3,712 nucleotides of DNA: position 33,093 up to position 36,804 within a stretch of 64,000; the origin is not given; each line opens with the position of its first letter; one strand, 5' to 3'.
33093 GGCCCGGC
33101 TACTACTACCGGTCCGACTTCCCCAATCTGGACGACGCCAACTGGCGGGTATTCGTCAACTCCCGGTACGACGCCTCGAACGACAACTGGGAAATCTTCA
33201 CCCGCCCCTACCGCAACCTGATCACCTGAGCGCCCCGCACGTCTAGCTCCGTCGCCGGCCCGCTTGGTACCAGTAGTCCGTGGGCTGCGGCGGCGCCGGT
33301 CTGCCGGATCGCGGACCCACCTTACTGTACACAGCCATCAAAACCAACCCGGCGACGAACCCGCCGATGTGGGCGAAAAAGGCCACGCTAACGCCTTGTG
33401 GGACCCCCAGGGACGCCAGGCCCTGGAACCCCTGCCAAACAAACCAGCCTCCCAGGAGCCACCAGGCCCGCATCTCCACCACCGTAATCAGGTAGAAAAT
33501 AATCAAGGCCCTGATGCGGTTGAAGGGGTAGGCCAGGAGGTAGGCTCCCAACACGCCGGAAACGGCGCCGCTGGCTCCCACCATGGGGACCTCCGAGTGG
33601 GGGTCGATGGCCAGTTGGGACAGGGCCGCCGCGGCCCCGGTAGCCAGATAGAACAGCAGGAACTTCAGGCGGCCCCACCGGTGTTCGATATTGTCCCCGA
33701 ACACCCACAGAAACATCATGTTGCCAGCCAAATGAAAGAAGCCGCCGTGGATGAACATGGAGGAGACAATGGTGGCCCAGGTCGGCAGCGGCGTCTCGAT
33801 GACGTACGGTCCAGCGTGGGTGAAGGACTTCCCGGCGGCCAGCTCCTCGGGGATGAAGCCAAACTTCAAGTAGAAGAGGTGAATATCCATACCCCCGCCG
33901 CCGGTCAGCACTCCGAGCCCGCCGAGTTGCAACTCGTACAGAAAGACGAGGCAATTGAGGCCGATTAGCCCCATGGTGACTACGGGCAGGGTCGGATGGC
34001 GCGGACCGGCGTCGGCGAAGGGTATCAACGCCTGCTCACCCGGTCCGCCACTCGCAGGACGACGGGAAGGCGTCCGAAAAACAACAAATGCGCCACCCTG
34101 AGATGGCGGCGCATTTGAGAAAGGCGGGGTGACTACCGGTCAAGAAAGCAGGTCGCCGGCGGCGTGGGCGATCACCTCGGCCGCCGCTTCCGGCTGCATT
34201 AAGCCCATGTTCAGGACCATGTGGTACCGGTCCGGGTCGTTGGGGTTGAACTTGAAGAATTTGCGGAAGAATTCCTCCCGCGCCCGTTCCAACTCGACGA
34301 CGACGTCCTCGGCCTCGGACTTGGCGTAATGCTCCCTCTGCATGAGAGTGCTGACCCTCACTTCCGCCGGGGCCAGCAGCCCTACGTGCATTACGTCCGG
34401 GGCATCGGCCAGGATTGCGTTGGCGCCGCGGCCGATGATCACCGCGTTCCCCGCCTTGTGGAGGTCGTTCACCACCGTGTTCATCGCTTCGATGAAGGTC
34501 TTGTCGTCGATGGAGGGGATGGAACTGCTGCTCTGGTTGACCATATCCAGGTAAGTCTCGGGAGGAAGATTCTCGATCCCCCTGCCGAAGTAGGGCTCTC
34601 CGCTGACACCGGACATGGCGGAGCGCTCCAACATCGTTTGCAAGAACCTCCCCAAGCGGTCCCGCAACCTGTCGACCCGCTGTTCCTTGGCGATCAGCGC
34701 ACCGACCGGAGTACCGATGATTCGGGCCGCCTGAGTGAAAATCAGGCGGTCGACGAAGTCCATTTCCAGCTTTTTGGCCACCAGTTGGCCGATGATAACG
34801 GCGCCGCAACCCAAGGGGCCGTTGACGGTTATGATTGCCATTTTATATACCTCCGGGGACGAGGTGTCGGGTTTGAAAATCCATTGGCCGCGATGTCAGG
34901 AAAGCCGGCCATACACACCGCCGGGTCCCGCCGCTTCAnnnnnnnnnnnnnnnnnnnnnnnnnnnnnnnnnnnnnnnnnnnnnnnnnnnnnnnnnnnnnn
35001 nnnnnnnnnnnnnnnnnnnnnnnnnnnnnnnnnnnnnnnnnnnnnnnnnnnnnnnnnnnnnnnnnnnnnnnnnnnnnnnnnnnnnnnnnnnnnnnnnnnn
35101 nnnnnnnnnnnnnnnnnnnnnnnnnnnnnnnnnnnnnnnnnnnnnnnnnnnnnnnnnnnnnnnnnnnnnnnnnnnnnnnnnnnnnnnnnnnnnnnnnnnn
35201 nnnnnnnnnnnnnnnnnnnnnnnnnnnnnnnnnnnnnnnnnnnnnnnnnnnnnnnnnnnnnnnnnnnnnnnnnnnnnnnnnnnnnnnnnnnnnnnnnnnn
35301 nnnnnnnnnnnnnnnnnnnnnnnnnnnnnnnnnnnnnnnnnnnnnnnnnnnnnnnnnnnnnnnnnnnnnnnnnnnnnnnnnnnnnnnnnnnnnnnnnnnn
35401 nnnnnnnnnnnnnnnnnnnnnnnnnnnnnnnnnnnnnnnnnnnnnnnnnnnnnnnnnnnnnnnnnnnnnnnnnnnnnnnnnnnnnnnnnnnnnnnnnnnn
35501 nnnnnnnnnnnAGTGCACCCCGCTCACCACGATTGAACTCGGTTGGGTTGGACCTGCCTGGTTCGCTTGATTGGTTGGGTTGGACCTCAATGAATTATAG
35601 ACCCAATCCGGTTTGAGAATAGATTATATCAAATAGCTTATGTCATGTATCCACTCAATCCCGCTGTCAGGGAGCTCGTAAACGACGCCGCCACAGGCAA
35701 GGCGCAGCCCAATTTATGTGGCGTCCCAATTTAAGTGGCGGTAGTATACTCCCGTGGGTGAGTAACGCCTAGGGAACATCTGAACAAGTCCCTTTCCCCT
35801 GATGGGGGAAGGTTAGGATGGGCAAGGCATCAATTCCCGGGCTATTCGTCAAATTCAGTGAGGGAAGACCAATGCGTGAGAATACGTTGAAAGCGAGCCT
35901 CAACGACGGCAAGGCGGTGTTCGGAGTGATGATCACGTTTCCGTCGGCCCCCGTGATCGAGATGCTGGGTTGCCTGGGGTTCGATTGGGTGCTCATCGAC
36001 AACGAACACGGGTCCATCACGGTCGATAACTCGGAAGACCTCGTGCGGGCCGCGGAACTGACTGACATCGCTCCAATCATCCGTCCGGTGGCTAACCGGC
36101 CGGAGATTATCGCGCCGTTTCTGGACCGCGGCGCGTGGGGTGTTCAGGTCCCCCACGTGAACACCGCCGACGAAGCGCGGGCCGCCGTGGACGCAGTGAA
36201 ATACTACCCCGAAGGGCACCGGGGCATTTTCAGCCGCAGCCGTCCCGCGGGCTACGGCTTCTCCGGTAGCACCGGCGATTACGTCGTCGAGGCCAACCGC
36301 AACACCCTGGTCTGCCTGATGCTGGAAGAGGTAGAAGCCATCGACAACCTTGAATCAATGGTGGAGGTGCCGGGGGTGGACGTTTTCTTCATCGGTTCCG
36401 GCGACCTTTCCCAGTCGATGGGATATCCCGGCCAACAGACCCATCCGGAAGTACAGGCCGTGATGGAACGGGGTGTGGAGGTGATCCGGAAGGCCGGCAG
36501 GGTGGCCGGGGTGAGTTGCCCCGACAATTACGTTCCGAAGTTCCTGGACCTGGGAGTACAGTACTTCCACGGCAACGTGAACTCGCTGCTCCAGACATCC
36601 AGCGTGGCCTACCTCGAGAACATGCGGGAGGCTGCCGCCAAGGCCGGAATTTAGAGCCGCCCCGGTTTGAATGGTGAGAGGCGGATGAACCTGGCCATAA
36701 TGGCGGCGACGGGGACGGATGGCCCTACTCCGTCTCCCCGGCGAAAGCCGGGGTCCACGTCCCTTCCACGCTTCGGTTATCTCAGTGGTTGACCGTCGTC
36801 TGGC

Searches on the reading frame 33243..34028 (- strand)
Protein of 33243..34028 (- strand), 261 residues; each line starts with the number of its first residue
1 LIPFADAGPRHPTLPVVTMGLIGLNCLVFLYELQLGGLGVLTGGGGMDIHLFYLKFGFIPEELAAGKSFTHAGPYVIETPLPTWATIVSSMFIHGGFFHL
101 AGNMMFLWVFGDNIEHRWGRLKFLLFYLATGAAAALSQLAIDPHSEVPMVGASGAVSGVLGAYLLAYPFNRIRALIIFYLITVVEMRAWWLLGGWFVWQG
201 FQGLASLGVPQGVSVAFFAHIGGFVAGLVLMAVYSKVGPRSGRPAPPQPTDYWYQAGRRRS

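Call 31: search_protein_families(library=pfam, proteins=[window:33243-34028:-], max_evalue=0.00001)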
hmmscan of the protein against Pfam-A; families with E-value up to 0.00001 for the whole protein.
window:33243-34028:- (261 aa): 1 family
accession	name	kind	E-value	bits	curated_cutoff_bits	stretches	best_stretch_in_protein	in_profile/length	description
PF01694.28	Rhomboid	-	3.4e-33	115.3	22.6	1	84-235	4-141/143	Rhomboid domain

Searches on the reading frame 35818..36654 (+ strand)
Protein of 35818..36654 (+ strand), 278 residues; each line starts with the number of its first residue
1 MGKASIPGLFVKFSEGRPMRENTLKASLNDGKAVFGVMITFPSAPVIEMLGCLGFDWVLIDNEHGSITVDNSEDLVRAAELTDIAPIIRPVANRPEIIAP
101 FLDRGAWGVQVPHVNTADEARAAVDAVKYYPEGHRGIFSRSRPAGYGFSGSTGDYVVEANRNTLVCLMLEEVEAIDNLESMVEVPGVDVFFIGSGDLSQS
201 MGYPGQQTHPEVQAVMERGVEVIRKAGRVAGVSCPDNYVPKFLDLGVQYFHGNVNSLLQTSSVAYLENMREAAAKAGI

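Call 31: search_protein_families(library=pfam, proteins=[window:35818-36654:+], max_evalue=0.00001)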
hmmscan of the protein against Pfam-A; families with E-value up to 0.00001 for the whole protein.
window:35818-36654:+ (278 aa): 1 family
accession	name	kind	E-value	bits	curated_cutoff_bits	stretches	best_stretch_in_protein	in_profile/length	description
PF03328.21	HpcH_HpaI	-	4.6e-28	98.4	25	1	44-237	11-190/221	HpcH/HpaI aldolase/citrate lyase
